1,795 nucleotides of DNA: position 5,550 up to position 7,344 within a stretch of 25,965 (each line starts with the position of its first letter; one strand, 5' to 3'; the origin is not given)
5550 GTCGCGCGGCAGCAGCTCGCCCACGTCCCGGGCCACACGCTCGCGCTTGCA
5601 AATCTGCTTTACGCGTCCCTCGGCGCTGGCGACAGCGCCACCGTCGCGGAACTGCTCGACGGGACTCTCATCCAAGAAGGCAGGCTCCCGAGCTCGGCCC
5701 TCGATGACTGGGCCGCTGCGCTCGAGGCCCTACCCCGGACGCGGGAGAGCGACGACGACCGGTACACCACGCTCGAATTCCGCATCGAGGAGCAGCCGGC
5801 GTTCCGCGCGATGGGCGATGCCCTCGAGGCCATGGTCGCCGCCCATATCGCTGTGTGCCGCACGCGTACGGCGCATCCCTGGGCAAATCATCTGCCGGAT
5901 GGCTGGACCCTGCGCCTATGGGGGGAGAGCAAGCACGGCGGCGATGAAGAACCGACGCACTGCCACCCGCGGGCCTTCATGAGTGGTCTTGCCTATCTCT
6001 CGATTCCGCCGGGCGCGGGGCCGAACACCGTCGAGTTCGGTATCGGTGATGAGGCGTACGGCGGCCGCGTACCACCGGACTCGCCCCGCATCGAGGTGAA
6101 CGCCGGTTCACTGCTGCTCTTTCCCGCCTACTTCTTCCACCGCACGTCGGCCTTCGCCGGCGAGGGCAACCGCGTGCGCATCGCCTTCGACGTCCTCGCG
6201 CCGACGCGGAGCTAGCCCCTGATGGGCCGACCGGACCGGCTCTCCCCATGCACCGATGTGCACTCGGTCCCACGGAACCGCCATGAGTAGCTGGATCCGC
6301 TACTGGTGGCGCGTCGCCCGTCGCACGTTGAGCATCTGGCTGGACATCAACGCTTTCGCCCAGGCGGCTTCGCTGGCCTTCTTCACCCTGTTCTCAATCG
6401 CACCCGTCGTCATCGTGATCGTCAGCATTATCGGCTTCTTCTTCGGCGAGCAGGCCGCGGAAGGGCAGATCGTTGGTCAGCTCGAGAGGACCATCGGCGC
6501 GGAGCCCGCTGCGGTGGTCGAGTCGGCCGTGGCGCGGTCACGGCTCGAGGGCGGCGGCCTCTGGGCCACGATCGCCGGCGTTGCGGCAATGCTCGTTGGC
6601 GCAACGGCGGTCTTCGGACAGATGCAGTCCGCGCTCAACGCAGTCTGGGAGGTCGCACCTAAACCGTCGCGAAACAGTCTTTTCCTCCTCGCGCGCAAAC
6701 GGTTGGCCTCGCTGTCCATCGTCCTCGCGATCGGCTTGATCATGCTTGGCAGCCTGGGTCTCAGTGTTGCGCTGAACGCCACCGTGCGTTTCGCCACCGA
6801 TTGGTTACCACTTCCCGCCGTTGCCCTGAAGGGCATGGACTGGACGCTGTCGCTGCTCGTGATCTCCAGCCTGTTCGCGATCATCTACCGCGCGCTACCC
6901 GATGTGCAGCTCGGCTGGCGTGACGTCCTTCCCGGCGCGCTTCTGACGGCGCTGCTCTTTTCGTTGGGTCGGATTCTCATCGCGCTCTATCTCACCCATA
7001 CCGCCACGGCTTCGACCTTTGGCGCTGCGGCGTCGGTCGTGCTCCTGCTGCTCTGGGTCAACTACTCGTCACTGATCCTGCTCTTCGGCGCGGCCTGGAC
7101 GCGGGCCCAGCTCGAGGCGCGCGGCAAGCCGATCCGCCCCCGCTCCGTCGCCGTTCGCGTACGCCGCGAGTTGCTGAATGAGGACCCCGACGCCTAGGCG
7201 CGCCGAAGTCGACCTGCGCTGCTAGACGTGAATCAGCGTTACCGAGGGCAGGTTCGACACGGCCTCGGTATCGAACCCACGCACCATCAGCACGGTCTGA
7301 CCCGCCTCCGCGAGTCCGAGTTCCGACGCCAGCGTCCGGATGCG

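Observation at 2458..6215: Operon of four different 2OG-Fe(II) oxygenases, two fused to Sel1/TPR scaffolds, followed by a YihY/BrkB membrane protein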

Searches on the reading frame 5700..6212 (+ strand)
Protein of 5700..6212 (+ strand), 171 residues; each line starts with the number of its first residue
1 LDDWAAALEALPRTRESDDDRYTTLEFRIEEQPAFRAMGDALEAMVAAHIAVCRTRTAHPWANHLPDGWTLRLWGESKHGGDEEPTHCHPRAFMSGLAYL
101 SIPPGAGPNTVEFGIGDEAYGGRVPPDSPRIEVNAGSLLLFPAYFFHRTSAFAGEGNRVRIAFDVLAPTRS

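Call 26: search_solved_structures(query=window:5700-6212:+, max_evalue=1)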
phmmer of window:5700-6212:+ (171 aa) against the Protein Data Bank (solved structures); distinct sequences matched with E-value up to 1: 4.
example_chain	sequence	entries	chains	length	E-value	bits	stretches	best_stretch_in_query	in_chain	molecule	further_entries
3bvc_A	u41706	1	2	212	0.097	15.4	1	73-110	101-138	Uncharacterized protein Ism_01780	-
8xp6_A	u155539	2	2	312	0.15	14.8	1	82-165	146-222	2OG-Fe(II) oxygenase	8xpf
9nvv_b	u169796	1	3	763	0.21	14.3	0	20-57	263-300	HIV envelope gp120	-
2rg4_A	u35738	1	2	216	0.27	13.9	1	67-111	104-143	Uncharacterized protein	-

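Call 66: search_protein_representatives(protein=window:5700-6212:+)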
Query: 171 residues. Proteins with E-value up to 0.001 (for the whole library): 1849; up to 1e-10: 241; up to 1e-30: 1. The best 150 are listed.
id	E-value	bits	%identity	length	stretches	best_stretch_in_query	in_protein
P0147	1.6e-113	392.7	100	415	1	1-171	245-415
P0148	2.6e-30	121.6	41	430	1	22-168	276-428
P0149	4.1e-24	101.4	39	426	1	2-166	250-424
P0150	4.7e-20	88.2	35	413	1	42-166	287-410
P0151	4.9e-20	88.1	34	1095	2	71-170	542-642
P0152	1.2e-18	83.6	36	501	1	12-166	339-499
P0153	1.9e-17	79.6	37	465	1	49-166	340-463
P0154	2.0e-17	79.6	37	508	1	24-166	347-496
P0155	4.4e-17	78.5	39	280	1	7-169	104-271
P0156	9.4e-17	77.4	36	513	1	20-167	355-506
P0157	9.4e-17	77.4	35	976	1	32-167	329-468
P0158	1.0e-16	77.3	36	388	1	41-166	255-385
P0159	1.3e-16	77.0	39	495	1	41-167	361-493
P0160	1.3e-16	77.0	34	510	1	17-169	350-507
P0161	1.5e-16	76.7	37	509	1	22-166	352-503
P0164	3.9e-16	75.4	34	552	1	12-166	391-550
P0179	3.3e-15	72.4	35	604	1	17-168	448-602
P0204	5.1e-14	68.5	35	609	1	26-167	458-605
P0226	2.0e-13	66.5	32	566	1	26-166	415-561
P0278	2.5e-12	63.0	32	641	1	26-170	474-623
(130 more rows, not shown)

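Call 67: search_protein_families(library=pfam, proteins=[P0148, P0150, P0152, P0156, P0164, P0179, P0204, P0151, P0226, P0278], max_evalue=0.000001)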
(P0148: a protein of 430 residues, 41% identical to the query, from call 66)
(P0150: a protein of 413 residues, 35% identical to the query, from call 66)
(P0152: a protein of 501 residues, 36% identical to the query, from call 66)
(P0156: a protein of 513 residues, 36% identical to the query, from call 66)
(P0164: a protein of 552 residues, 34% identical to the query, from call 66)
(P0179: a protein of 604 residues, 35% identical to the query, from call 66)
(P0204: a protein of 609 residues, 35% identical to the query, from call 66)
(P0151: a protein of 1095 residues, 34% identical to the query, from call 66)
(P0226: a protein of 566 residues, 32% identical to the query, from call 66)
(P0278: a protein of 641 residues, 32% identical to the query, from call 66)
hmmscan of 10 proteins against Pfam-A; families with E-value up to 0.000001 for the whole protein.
P0148 (430 aa): 15 families
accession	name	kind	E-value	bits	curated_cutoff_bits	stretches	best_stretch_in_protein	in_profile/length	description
PF13432.12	TPR_16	-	1.3e-26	93.1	32.7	3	44-105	4-65/65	Tetratricopeptide repeat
PF07719.23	TPR_2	-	4.5e-25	86.1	27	0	139-172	1-34/34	Tetratricopeptide repeat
PF13759.12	2OG-FeII_Oxy_5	-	3.9e-22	79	27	1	327-424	2-101/101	Putative 2OG-Fe(II) oxygenase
PF13414.12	TPR_11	-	2.7e-20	72.2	26.8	0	52-81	9-38/42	TPR repeat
PF00515.34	TPR_1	-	8.2e-19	67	27.8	0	140-170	2-32/34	Tetratricopeptide repeat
PF14559.12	TPR_19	-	1.2e-18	67.7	25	1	13-70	1-58/68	Tetratricopeptide repeat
PF13428.12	TPR_14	-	2.3e-18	65.3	23.5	0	142-180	4-42/44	Tetratricopeptide repeat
PF13431.12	TPR_17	-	8.7e-18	63.5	24.4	0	25-58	1-34/34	Tetratricopeptide repeat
PF13181.12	TPR_8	-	3.4e-17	61.5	25.7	0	142-172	4-34/34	Tetratricopeptide repeat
PF13174.12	TPR_6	-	1.7e-13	50.7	26.3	0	72-103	1-32/33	Tetratricopeptide repeat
PF13176.12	TPR_7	-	4.1e-13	48.7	27.9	0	73-99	1-27/36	Tetratricopeptide repeat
PF23914.1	TPR_CcmH_CycH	-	4.6e-11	43.2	42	0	127-221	38-135/158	Cytochrome c-type biogenesis protein H TPR domain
PF13424.12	TPR_12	-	1.8e-09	38.1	30.1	0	140-199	5-71/77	Tetratricopeptide repeat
PF24575.1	TPR_Slam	-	3.1e-09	37.6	35.2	0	135-192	43-100/104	Surface lipoprotein assembly modifier, N-terminal TPR repeats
PF14561.12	TPR_20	-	5.6e-07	30.2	25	0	155-204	4-53/90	Tetratricopeptide repeat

P0150 (413 aa): 12 families
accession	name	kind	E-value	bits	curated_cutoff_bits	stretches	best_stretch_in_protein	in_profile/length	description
PF13432.12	TPR_16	-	9.6e-21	74.3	32.7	2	42-105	2-65/65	Tetratricopeptide repeat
PF07719.23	TPR_2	-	6.1e-20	70.1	27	0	139-172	1-34/34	Tetratricopeptide repeat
PF14559.12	TPR_19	-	5.3e-18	65.5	25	0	13-72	1-60/68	Tetratricopeptide repeat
PF00515.34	TPR_1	-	1.4e-17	63.1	27.8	0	111-137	7-33/34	Tetratricopeptide repeat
PF13431.12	TPR_17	-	2e-14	53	24.4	0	162-192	2-32/34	Tetratricopeptide repeat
PF13428.12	TPR_14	-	8.1e-14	51.2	23.5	0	39-79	3-43/44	Tetratricopeptide repeat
PF13181.12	TPR_8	-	1.4e-13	50.3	25.7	0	139-172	1-34/34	Tetratricopeptide repeat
PF13424.12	TPR_12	-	8.2e-13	48.8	30.1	1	109-167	7-73/77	Tetratricopeptide repeat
PF13174.12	TPR_6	-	1.8e-11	44.3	26.3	0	143-172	4-33/33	Tetratricopeptide repeat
PF13414.12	TPR_11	-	9.5e-11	41.7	26.8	0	118-152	7-41/42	TPR repeat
PF13176.12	TPR_7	-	4.9e-10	39.1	27.9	0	73-102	1-30/36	Tetratricopeptide repeat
PF23914.1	TPR_CcmH_CycH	-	9.2e-07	29.3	42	0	17-102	64-152/158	Cytochrome c-type biogenesis protein H TPR domain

P0152 (501 aa): 9 families
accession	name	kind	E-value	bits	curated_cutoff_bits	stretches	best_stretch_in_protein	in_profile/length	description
PF13759.12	2OG-FeII_Oxy_5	-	1.5e-20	73.9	27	1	400-497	1-101/101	Putative 2OG-Fe(II) oxygenase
PF13432.12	TPR_16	-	1.2e-17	64.4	32.7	1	17-78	3-64/65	Tetratricopeptide repeat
PF14559.12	TPR_19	-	2.8e-13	50.4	25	0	22-79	2-59/68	Tetratricopeptide repeat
PF13428.12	TPR_14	-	4.7e-13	48.9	23.5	0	46-86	2-42/44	Tetratricopeptide repeat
PF07719.23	TPR_2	-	2.3e-11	43.3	27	0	45-78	1-34/34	Tetratricopeptide repeat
PF13431.12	TPR_17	-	1.3e-10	41.2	24.4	0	34-65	2-33/34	Tetratricopeptide repeat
PF13414.12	TPR_11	-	3.7e-10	39.8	26.8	0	126-159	7-40/42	TPR repeat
PF00515.34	TPR_1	-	4.2e-08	33.1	27.8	0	114-137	2-25/34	Tetratricopeptide repeat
PF13429.12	TPR_15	-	5.5e-07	29.7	26.2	0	122-241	155-274/280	Tetratricopeptide repeat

P0156 (513 aa): 16 families
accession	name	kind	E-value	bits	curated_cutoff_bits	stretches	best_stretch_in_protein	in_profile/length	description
PF07719.23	TPR_2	-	5.7e-35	117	27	0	11-43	1-33/34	Tetratricopeptide repeat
PF00515.34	TPR_1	-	8.1e-30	101.9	27.8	0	45-78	1-34/34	Tetratricopeptide repeat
PF14559.12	TPR_19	-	2e-29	102.2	25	1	23-66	3-46/68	Tetratricopeptide repeat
PF13432.12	TPR_16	-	1.9e-27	95.8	32.7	2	16-77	2-63/65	Tetratricopeptide repeat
PF13431.12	TPR_17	-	2.2e-27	93.4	24.4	0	33-65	1-33/34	Tetratricopeptide repeat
PF13181.12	TPR_8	-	2.5e-27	93.1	25.7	0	45-78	1-34/34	Tetratricopeptide repeat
PF13414.12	TPR_11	-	9.7e-24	83.2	26.8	1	21-54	4-37/42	TPR repeat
PF13428.12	TPR_14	-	4.4e-23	79.9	23.5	0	216-258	2-44/44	Tetratricopeptide repeat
PF13759.12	2OG-FeII_Oxy_5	-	5.9e-22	78.4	27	1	407-503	1-101/101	Putative 2OG-Fe(II) oxygenase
PF13424.12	TPR_12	-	4.7e-19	68.8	30.1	0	184-246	6-76/77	Tetratricopeptide repeat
PF23914.1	TPR_CcmH_CycH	-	1.6e-16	61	42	1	35-142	40-150/158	Cytochrome c-type biogenesis protein H TPR domain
PF13176.12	TPR_7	-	2e-12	46.6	27.9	0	150-181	2-33/36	Tetratricopeptide repeat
PF13374.12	TPR_10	-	3.6e-11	43.1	27.5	0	148-176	3-31/42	Tetratricopeptide repeat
PF12895.13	ANAPC3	-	2.6e-09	37.7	27.2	0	8-70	20-81/82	Anaphase-promoting complex, cyclosome, subunit 3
PF13174.12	TPR_6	-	2.3e-08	34.6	26.3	0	47-77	2-32/33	Tetratricopeptide repeat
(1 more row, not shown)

P0164 (552 aa): 19 families
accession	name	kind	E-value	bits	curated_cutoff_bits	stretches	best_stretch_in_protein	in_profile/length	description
PF00515.34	TPR_1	-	1.5e-56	186.5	27.8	2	192-223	1-32/34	Tetratricopeptide repeat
PF07719.23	TPR_2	-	2.9e-52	170.9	27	2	124-156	1-33/34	Tetratricopeptide repeat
PF13414.12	TPR_11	-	9.5e-46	153.7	26.8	1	97-134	1-38/42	TPR repeat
PF13181.12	TPR_8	-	2e-44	146.4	25.7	0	192-224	1-33/34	Tetratricopeptide repeat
PF13432.12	TPR_16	-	5.2e-39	132.7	32.7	4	95-158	2-65/65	Tetratricopeptide repeat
PF13431.12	TPR_17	-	1.7e-38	128.1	24.4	0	112-145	1-34/34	Tetratricopeptide repeat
PF14559.12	TPR_19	-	1.8e-33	115.1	25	3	134-195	1-62/68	Tetratricopeptide repeat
PF13428.12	TPR_14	-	5.7e-31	104.2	23.5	0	127-165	4-42/44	Tetratricopeptide repeat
PF13424.12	TPR_12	-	1.2e-27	96.4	30.1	1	192-255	3-74/77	Tetratricopeptide repeat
PF13176.12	TPR_7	-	1.2e-27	94.1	27.9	0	262-292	1-31/36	Tetratricopeptide repeat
PF13759.12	2OG-FeII_Oxy_5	-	2.8e-24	85.9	27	1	453-548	3-101/101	Putative 2OG-Fe(II) oxygenase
PF13174.12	TPR_6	-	3.7e-20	71.6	26.3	0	128-153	4-29/33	Tetratricopeptide repeat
PF13374.12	TPR_10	-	4.6e-18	65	27.5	0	129-153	7-31/42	Tetratricopeptide repeat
PF13371.12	TPR_9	-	3.7e-17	62.5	35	0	31-91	4-64/73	Tetratricopeptide repeat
PF07721.20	TPR_4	-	3.3e-15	55.5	27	0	261-285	2-26/26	Tetratricopeptide repeat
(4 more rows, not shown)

P0179 (604 aa): 16 families
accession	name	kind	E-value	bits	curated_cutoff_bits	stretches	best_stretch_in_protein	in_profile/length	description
PF14559.12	TPR_19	-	1.3e-28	99.6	25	0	123-184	6-67/68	Tetratricopeptide repeat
PF13428.12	TPR_14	-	5.9e-28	94.9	23.5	0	108-149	1-42/44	Tetratricopeptide repeat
PF13432.12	TPR_16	-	1.2e-25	90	32.7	1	46-108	3-65/65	Tetratricopeptide repeat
PF13759.12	2OG-FeII_Oxy_5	-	6e-25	88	27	1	504-599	2-101/101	Putative 2OG-Fe(II) oxygenase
PF07719.23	TPR_2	-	8.2e-24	82.2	27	0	108-136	1-29/34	Tetratricopeptide repeat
PF00515.34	TPR_1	-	1.4e-20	72.6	27.8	0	108-136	1-29/34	Tetratricopeptide repeat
PF12895.13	ANAPC3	-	1.6e-19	70.4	27.2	0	122-198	3-78/82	Anaphase-promoting complex, cyclosome, subunit 3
PF13181.12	TPR_8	-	8.4e-17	60.3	25.7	0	74-106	1-33/34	Tetratricopeptide repeat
PF13431.12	TPR_17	-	1.1e-15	56.9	24.4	0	97-127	2-32/34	Tetratricopeptide repeat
PF13414.12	TPR_11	-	1.2e-14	54.2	26.8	0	48-85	2-39/42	TPR repeat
PF23914.1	TPR_CcmH_CycH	-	2.7e-14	53.7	42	0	190-277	64-154/158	Cytochrome c-type biogenesis protein H TPR domain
PF13371.12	TPR_9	-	7.1e-14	52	35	0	52-106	7-61/73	Tetratricopeptide repeat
PF13176.12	TPR_7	-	3.1e-13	49.1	27.9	0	111-142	2-35/36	Tetratricopeptide repeat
PF13424.12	TPR_12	-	7.1e-10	39.4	30.1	0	43-104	6-75/77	Tetratricopeptide repeat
PF13174.12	TPR_6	-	1.6e-08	35.1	26.3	0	216-242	6-32/33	Tetratricopeptide repeat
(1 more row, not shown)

P0204 (609 aa): 24 families
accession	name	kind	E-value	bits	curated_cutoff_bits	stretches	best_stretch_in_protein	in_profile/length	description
PF00515.34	TPR_1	-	2.3e-41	138.4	27.8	0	109-142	1-34/34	Tetratricopeptide repeat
PF13414.12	TPR_11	-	3.3e-41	139.2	26.8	1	286-327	1-42/42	TPR repeat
PF07719.23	TPR_2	-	7e-41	135.4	27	0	109-142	1-34/34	Tetratricopeptide repeat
PF13181.12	TPR_8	-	9.9e-39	128.6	25.7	0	110-141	2-33/34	Tetratricopeptide repeat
PF13431.12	TPR_17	-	1.2e-33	113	24.4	0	199-231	1-33/34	Tetratricopeptide repeat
PF13428.12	TPR_14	-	2.7e-30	102.2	23.5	0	349-388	3-42/44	Tetratricopeptide repeat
PF13432.12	TPR_16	-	7.3e-29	100.3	32.7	0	152-209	6-63/65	Tetratricopeptide repeat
PF14559.12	TPR_19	-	5e-28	97.7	25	0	257-314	3-63/68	Tetratricopeptide repeat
PF13759.12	2OG-FeII_Oxy_5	-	1.7e-24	86.5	27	1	505-602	2-101/101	Putative 2OG-Fe(II) oxygenase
PF13424.12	TPR_12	-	2e-23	82.8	30.1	1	245-309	3-75/77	Tetratricopeptide repeat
PF13176.12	TPR_7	-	1.6e-21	75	27.9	0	286-311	6-31/36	Tetratricopeptide repeat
PF13371.12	TPR_9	-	1.1e-19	70.7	35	0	294-351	10-67/73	Tetratricopeptide repeat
PF13174.12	TPR_6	-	2.9e-19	68.8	26.3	0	111-140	2-31/33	Tetratricopeptide repeat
PF23914.1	TPR_CcmH_CycH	-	1.7e-17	64.2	42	0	70-172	45-150/158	Cytochrome c-type biogenesis protein H TPR domain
PF12895.13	ANAPC3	-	3.2e-15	56.6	27.2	1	225-304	3-81/82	Anaphase-promoting complex, cyclosome, subunit 3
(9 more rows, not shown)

P0151 (1095 aa): 18 families
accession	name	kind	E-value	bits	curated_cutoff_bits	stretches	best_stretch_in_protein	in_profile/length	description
PF13414.12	TPR_11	-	7.4e-56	186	26.8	3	756-794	4-42/42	TPR repeat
PF00515.34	TPR_1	-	2.1e-55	182.8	27.8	3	290-320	1-31/34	Tetratricopeptide repeat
PF07719.23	TPR_2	-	2.7e-52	171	27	1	290-319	1-30/34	Tetratricopeptide repeat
PF13431.12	TPR_17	-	6e-45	148.2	24.4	0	735-766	2-33/34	Tetratricopeptide repeat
PF13759.12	2OG-FeII_Oxy_5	-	2.8e-43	146.9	27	2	545-636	3-101/101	Putative 2OG-Fe(II) oxygenase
PF13432.12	TPR_16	-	2e-42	143.7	32.7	2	295-357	2-64/65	Tetratricopeptide repeat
PF13181.12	TPR_8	-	2.3e-41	136.8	25.7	0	291-320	2-31/34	Tetratricopeptide repeat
PF14559.12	TPR_19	-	2e-33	115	25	0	725-780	4-59/68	Tetratricopeptide repeat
PF13424.12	TPR_12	-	4.6e-29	100.9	30.1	1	292-353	5-74/77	Tetratricopeptide repeat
PF13428.12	TPR_14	-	7.8e-28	94.5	23.5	0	190-229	3-42/44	Tetratricopeptide repeat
PF13374.12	TPR_10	-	1.8e-23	82.2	27.5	0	750-776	6-32/42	Tetratricopeptide repeat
PF23914.1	TPR_CcmH_CycH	-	1e-16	61.6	42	0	702-753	40-91/158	Cytochrome c-type biogenesis protein H TPR domain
PF13176.12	TPR_7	-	2e-16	59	27.9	0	748-781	1-34/36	Tetratricopeptide repeat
PF07721.20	TPR_4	-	1.5e-12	47.3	27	0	748-771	3-26/26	Tetratricopeptide repeat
PF13174.12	TPR_6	-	5.2e-11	42.9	26.3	0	752-778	6-32/33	Tetratricopeptide repeat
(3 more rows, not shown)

P0226 (566 aa): 23 families
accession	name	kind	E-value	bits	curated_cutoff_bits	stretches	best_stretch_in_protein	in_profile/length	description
PF00515.34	TPR_1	-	1.4e-50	167.6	27.8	2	270-302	1-33/34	Tetratricopeptide repeat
PF07719.23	TPR_2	-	1.1e-44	147.3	27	1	270-302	1-33/34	Tetratricopeptide repeat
PF13431.12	TPR_17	-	1.2e-42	141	24.4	0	225-256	2-33/34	Tetratricopeptide repeat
PF13414.12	TPR_11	-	2e-40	136.6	26.8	1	277-313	1-37/42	TPR repeat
PF13432.12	TPR_16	-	2.5e-39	133.7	32.7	4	106-166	3-63/65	Tetratricopeptide repeat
PF13181.12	TPR_8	-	7.9e-37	122.7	25.7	0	270-302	1-33/34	Tetratricopeptide repeat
PF14559.12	TPR_19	-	6.7e-35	119.7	25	2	42-101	1-60/68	Tetratricopeptide repeat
PF13428.12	TPR_14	-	2.7e-31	105.3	23.5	0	40-73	9-42/44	Tetratricopeptide repeat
PF13424.12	TPR_12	-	1.1e-28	99.6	30.1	3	236-300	3-75/77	Tetratricopeptide repeat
PF13759.12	2OG-FeII_Oxy_5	-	5.7e-25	88.1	27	1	462-559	2-101/101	Putative 2OG-Fe(II) oxygenase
PF13176.12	TPR_7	-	5.7e-22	76.3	27.9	0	204-234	1-31/36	Tetratricopeptide repeat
PF13174.12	TPR_6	-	7.6e-21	73.7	26.3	0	272-303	2-33/33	Tetratricopeptide repeat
PF13371.12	TPR_9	-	8.7e-21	74.2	35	0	245-308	4-67/73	Tetratricopeptide repeat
PF23914.1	TPR_CcmH_CycH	-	1.5e-19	70.8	42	0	276-368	56-149/158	Cytochrome c-type biogenesis protein H TPR domain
PF13374.12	TPR_10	-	3.8e-13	49.4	27.5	0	236-266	2-32/42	Tetratricopeptide repeat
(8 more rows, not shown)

P0278 (641 aa): 23 families
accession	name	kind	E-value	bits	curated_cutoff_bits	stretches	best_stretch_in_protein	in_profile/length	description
PF13432.12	TPR_16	-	9.9e-43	144.6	32.7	3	30-84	4-58/65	Tetratricopeptide repeat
PF07719.23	TPR_2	-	1.2e-38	128.4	27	0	126-157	2-33/34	Tetratricopeptide repeat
PF14559.12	TPR_19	-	1.6e-36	124.9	25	1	34-90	2-58/68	Tetratricopeptide repeat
PF00515.34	TPR_1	-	2e-29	100.6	27.8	0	126-156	2-32/34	Tetratricopeptide repeat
PF13428.12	TPR_14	-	2.4e-29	99.2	23.5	0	31-65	9-43/44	Tetratricopeptide repeat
PF13424.12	TPR_12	-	1.7e-27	95.8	30.1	2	92-155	4-75/77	Tetratricopeptide repeat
PF13181.12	TPR_8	-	1.8e-25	87.3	25.7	0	126-156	2-32/34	Tetratricopeptide repeat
PF13759.12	2OG-FeII_Oxy_5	-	3.3e-24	85.6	27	1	520-617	1-101/101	Putative 2OG-Fe(II) oxygenase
PF13431.12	TPR_17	-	1.2e-23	81.8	24.4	0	317-348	1-32/34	Tetratricopeptide repeat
PF13174.12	TPR_6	-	2.9e-22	78.2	26.3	0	126-156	1-31/33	Tetratricopeptide repeat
PF23914.1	TPR_CcmH_CycH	-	4.4e-22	79.1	42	0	308-393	63-151/158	Cytochrome c-type biogenesis protein H TPR domain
PF12895.13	ANAPC3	-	2e-21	76.5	27.2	0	313-385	7-78/82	Anaphase-promoting complex, cyclosome, subunit 3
PF13414.12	TPR_11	-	4.6e-17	61.9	26.8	0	98-139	1-42/42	TPR repeat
PF13176.12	TPR_7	-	2.1e-16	59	27.9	0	93-125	1-33/36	Tetratricopeptide repeat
PF07721.20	TPR_4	-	6.3e-15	54.6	27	0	263-285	3-25/26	Tetratricopeptide repeat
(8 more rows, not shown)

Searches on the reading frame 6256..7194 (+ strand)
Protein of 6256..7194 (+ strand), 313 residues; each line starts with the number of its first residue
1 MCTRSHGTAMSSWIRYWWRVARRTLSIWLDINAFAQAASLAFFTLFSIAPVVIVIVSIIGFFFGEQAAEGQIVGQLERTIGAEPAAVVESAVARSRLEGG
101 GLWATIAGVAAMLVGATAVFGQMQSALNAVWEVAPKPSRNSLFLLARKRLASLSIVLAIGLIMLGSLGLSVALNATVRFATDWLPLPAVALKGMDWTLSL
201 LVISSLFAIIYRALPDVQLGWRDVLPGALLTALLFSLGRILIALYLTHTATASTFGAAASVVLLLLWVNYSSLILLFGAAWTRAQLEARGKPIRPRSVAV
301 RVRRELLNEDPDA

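Call 7: search_protein_families(library=pfam, proteins=[window:6256-7194:+], max_evalue=0.01)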
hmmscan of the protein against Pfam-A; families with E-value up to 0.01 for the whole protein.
window:6256-7194:+ (313 aa): 1 family
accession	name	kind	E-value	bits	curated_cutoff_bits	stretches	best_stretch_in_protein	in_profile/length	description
PF03631.20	Virul_fac_BrkB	-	1.7e-49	169.3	33.7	1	33-284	5-254/259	Virulence factor BrkB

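Call 8: search_protein_families(library=ncbifam, proteins=[window:6256-7194:+], max_evalue=0.01)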
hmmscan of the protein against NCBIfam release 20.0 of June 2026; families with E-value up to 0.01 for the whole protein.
window:6256-7194:+ (313 aa): 4 families
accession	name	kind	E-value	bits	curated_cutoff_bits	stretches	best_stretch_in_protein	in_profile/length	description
TIGR00765.1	yihY_not_rbn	subfamily_domain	1.4e-23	84.1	73.15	1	32-282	14-253/259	YihY family inner membrane protein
NF003256.0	PRK04214.1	equivalog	1.2e-21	77.1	500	1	32-296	31-284/412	ribonuclease BN/unknown domain fusion protein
NF002457.0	PRK01637.1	equivalog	1.3e-19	70.5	307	1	32-286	31-275/295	virulence factor BrkB family protein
TIGR00766.1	TIGR00766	equivalog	2.7e-06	26.9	213.65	1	36-282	18-257/263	inner membrane protein YhjD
